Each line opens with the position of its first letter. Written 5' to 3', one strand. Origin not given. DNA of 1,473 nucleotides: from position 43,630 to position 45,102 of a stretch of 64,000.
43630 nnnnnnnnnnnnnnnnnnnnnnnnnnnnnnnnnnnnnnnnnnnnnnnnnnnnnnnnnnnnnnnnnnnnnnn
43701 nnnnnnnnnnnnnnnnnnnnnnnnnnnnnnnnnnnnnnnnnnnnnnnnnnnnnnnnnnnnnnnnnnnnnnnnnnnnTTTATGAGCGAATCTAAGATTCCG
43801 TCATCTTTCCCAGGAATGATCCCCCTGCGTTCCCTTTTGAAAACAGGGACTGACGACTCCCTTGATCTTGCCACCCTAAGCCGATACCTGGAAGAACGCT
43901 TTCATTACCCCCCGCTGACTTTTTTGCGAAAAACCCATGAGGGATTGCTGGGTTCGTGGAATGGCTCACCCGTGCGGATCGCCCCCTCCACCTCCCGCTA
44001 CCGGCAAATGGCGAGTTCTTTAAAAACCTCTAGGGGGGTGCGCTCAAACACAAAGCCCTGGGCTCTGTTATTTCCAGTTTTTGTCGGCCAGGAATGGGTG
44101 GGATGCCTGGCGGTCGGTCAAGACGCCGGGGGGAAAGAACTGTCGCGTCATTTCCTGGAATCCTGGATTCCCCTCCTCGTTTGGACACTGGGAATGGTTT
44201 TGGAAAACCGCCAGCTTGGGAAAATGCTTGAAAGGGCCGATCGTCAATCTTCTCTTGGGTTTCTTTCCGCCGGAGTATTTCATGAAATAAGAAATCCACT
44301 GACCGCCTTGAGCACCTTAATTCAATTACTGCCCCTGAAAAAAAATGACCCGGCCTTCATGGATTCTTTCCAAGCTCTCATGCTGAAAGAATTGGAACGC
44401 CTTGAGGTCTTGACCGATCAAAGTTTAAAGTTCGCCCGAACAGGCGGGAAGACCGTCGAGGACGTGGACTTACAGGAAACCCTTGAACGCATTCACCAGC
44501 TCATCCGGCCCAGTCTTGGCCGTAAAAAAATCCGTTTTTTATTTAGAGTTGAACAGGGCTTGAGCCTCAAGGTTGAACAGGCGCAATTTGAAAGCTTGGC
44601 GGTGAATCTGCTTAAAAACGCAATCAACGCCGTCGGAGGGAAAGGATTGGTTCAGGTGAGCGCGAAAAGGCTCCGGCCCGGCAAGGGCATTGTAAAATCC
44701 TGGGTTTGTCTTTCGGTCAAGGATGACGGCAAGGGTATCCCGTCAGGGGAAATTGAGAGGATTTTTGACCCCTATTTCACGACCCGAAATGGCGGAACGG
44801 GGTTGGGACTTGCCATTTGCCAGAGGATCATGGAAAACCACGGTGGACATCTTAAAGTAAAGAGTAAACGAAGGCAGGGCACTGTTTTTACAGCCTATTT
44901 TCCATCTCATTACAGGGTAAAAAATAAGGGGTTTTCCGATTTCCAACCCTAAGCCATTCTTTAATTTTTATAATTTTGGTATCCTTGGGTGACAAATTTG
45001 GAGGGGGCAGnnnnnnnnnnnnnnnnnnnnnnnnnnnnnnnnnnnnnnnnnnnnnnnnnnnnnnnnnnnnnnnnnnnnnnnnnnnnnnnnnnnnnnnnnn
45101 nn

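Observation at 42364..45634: NtrC-type regulator with an inactivated AAA+ core, its kinase, and a pseudo-receiver/HTH protein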

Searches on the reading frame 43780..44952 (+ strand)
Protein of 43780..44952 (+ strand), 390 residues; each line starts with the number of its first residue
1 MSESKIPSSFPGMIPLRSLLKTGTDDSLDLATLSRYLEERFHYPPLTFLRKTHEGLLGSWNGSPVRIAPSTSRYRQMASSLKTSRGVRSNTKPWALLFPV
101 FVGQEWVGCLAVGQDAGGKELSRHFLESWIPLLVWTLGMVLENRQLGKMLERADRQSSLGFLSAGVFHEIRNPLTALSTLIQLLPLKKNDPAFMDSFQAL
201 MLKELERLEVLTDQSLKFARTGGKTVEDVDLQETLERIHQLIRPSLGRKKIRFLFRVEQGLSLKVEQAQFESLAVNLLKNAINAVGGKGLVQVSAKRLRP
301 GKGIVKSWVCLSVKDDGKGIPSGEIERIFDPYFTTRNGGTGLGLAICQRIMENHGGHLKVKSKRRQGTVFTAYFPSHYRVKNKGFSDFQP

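Call 3: search_protein_families(library=pfam, proteins=[window:43780-44952:+], max_evalue=0.1)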
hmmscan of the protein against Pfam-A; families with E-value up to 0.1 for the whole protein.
window:43780-44952:+ (390 aa): 2 families
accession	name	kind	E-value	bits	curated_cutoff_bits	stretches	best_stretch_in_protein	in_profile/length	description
PF02518.31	HATPase_c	-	7.3e-25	88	26.4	1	270-376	6-109/111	Histidine kinase-, DNA gyrase B-, and HSP90-like ATPase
PF00512.31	HisKA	-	4.3e-08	33.5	26.9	1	161-221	4-63/66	His Kinase A (phospho-acceptor) domain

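Call 4: search_protein_families(library=ncbifam, proteins=[window:43780-44952:+], max_evalue=0.1)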
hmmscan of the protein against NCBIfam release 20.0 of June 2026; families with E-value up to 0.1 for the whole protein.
window:43780-44952:+ (390 aa): 85 families (the best 25 are shown)
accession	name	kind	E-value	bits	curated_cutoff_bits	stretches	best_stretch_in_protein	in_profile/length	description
NF008468.0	PRK11360.1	equivalog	7.3e-57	193.1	646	1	142-378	379-610/616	two-component system sensor histidine kinase AtoS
NF007688.0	PRK10364.1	equivalog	1.5e-46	159.1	479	1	142-382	223-457/460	two-component system sensor histidine kinase ZraS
NF010411.0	PRK13837.1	equivalog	2e-42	145.2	647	1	142-384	433-683/828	two-component system VirA-like sensor kinase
NF046044.1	PnpS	equivalog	4.2e-37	128.1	400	1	164-375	175-390/390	two-component system histidine kinase PnpS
NF047497.1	HK_LIC_12097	equivalog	3.9e-34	118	500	1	154-376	145-366/367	LIC_12097 family sensor histidine kinase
TIGR02966.1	phoR_proteo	equivalog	3.8e-32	111.6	334.2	1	164-374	119-333/333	phosphate regulon sensor histidine kinase PhoR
NF052574.1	HisKinEspCMyxo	equivalog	1.1e-31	109.8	1200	1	135-377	393-638/785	serine histidine kinase EspC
NF053867.1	SprKinKinDBac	equivalog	1.2e-29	103.1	775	1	153-377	280-498/500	sporulation kinase KinD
TIGR02916.1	PEP_his_kin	equivalog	4.3e-28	98.3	300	1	96-375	413-679/679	XrtA/PEP-CTERM system histidine kinase PrsK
NF047466.1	hybrid_RR_LvrB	exception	7.2e-28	97.8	500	1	148-375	141-375/377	hybrid histidine kinase/response regulator LvrB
NF046020.1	HisKinCckABruc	equivalog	2e-27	95.5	1000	1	141-382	462-713/868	cell cycle histidine kinase CckA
NF046026.1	HisKinCckACaul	equivalog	1.6e-26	92.7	1000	1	140-382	283-538/678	cell cycle histidine kinase CckA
NF010076.0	PRK13557.1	subfamily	6.4e-25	87.6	631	1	144-382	148-400/540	histidine kinase famiy protein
NF006800.0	PRK09303.1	equivalog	1.2e-24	87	342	1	164-375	156-376/383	histidine kinase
NF008312.0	PRK11100.1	equivalog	1.3e-24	86.9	356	1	167-376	264-474/477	two-component system sensor histidine kinase CreC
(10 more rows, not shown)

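Call 47: find_homologous_proteins(query=window:43780-44952:+, max_evalue=1e-40)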
Query window:43780-44952:+ (390 aa): 22 proteins with E <= 1e-40 among 8000 candidates.
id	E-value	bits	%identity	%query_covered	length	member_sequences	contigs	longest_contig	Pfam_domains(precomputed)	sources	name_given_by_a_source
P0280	3.6e-259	877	100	100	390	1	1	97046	PF02518.32,PF00512.32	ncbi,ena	-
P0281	2.4e-160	552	67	98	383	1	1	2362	PF02518.32,PF00512.32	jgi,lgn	jgi:signal transduction histidine kinase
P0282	3.1e-150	519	63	100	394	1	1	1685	PF02518.32,PF00512.32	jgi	jgi:nitrogen-specific signal transduction histidine kinase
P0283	6.3e-141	488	60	98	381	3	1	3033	PF02518.32,PF00512.32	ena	-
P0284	8.1e-137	475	63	90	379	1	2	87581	PF02518.32,PF00512.32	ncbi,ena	-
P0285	8.8e-137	474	63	90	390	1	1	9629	PF02518.32,PF00512.32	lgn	-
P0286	6.5e-125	435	58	93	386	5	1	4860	PF02518.32,PF00512.32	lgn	-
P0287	2.7e-121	423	57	93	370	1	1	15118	PF02518.32,PF00512.32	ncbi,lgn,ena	-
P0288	8.5e-115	402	70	71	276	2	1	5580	PF02518.32,PF00512.32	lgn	-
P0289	8.2e-108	379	62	73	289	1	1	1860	PF02518.32,PF00512.32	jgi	jgi:two-component system sensor histidine kinase AtoS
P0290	5.2e-106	373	64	72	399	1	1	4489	PF00512.32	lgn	-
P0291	1.3e-88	316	56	74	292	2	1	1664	PF00512.32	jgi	jgi:signal transduction histidine kinase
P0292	3.6e-69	252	44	76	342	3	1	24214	PF02518.32,PF00512.32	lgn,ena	-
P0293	3.4e-65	239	37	89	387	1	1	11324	PF02518.32,PF00512.32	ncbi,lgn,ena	-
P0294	5.0e-64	235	38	89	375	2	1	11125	PF02518.32,PF00512.32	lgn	-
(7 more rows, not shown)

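Call 52: predict_structure(alignment_id=A4)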
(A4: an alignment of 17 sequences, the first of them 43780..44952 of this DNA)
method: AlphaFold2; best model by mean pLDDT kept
length: 390 residues; sequences in the alignment: 17
mean_pLDDT: 70.3   pTM: 0.45
mean pLDDT of the five models: 70.3, 70.2, 68.6, 68.2, 67.9
residues with pLDDT >= 90: 37; 70-90: 193; 50-70: 95; < 50: 65
segments of 3 or more residues with pLDDT < 50: 1-13, 87-91, 149-171, 378-390
pLDDT, mean of each block of 10 residues (from residue 1): 33 52 58 81 84 85 81 82 61 72 84 64 73 82 61 35 35 53 69 69 62 50 66 85 76 90 83 84 86 86 66 93 82 60 75 87 91 71 33
secondary structure, 60 per line:
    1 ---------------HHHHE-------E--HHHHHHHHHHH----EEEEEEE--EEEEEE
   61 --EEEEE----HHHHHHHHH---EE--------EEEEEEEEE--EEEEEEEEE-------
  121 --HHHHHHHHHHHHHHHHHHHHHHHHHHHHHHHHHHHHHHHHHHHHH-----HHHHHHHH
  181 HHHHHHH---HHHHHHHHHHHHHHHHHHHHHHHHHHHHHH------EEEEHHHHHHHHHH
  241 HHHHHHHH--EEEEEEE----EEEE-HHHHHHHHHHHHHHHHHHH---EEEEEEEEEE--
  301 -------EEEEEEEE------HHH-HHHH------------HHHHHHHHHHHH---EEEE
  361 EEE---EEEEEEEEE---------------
elements in order: H16-19 H31-41 E46-52 E55-60 E63-67 H72-80 E94-102 E105-113 H123-167 H173-187 H191-220 E227-230 H231-248 E251-257 E262-265 H267-285 E289-298 E308-315 H326-329 H342-353 E357-363 E367-375

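Call 54: fold_search(model_id=the predicted structure, library=pdb)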
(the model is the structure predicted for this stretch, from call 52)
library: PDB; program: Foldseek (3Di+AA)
matches with E <= 10: 1024; with E <= 0.001: 344
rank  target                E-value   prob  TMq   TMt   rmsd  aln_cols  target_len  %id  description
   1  8vc9_F                1.2e-17  1.00  0.37  0.39  19.1       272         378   22  Hybrid response regulator LvrB from Leptospira / phosphorylated REC form (released 2024-12-18)
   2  9jfj_C                1.4e-17  1.00  0.39  0.64  12.1       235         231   31  Crystal structure of the cytoplasmic domain of ZraS in ADP-bound form (released 2025-03-26)
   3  8vc9_C                2.3e-17  1.00  0.38  0.39  18.7       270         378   23  Hybrid response regulator LvrB from Leptospira / phosphorylated REC form (released 2024-12-18)
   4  8vc9_A                3.2e-17  1.00  0.38  0.39  18.9       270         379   22  Hybrid response regulator LvrB from Leptospira / phosphorylated REC form (released 2024-12-18)
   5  8vc9_D                4.0e-17  1.00  0.38  0.39  13.4       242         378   24  Hybrid response regulator LvrB from Leptospira / phosphorylated REC form (released 2024-12-18)
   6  8vc9_B                7.6e-17  1.00  0.37  0.38  13.8       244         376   23  Hybrid response regulator LvrB from Leptospira / phosphorylated REC form (released 2024-12-18)
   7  9jfj_D                9.0e-17  1.00  0.37  0.60  13.2       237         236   32  Crystal structure of the cytoplasmic domain of ZraS in ADP-bound form (released 2025-03-26)
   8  9jfj_A                1.1e-16  1.00  0.41  0.67  11.2       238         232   31  Crystal structure of the cytoplasmic domain of ZraS in ADP-bound form (released 2025-03-26)
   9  8a7f_A                1.3e-16  1.00  0.38  0.40  19.1       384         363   17  Crystal structure of a chimeric LOV-Histidine kinase SB2F1-I66R mutant (asymmetrical variant, trigonal form with long  (released 2024-01-10)
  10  8a6x_B                1.5e-16  1.00  0.37  0.39  20.3       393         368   16  Crystal structure of a chimeric LOV-Histidine kinase SB2F1 (asymmetrical variant, trigonal form with long c axis) (released 2024-01-10)
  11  4jav_A                2.1e-16  1.00  0.38  0.58  14.1       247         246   26  Structural basis of a rationally rewired protein-protein interface (HK853wt and RR468mutant V13P, L14I, I17M and N21V) (released 2013-09-04)
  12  8vc9_E                2.4e-16  1.00  0.37  0.39  19.7       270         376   22  Hybrid response regulator LvrB from Leptospira / phosphorylated REC form (released 2024-12-18)
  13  6rgz_A                2.5e-16  1.00  0.40  0.62  10.4       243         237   26  Revisiting pH-gated conformational switch. Complex HK853-RR468 pH 6.5 (released 2020-02-19)
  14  9a5d_A                3.0e-16  1.00  0.45  0.30  20.3       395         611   18  Integrative model of WALK-YYCH by crosslinking MS and deep learning (released 2024-09-18)
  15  6rh0_B                3.3e-16  1.00  0.40  0.64   9.0       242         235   25  Revisiting pH-gated conformational switch. Complex HK853-RR468 pH 5.5 (released 2020-02-19)
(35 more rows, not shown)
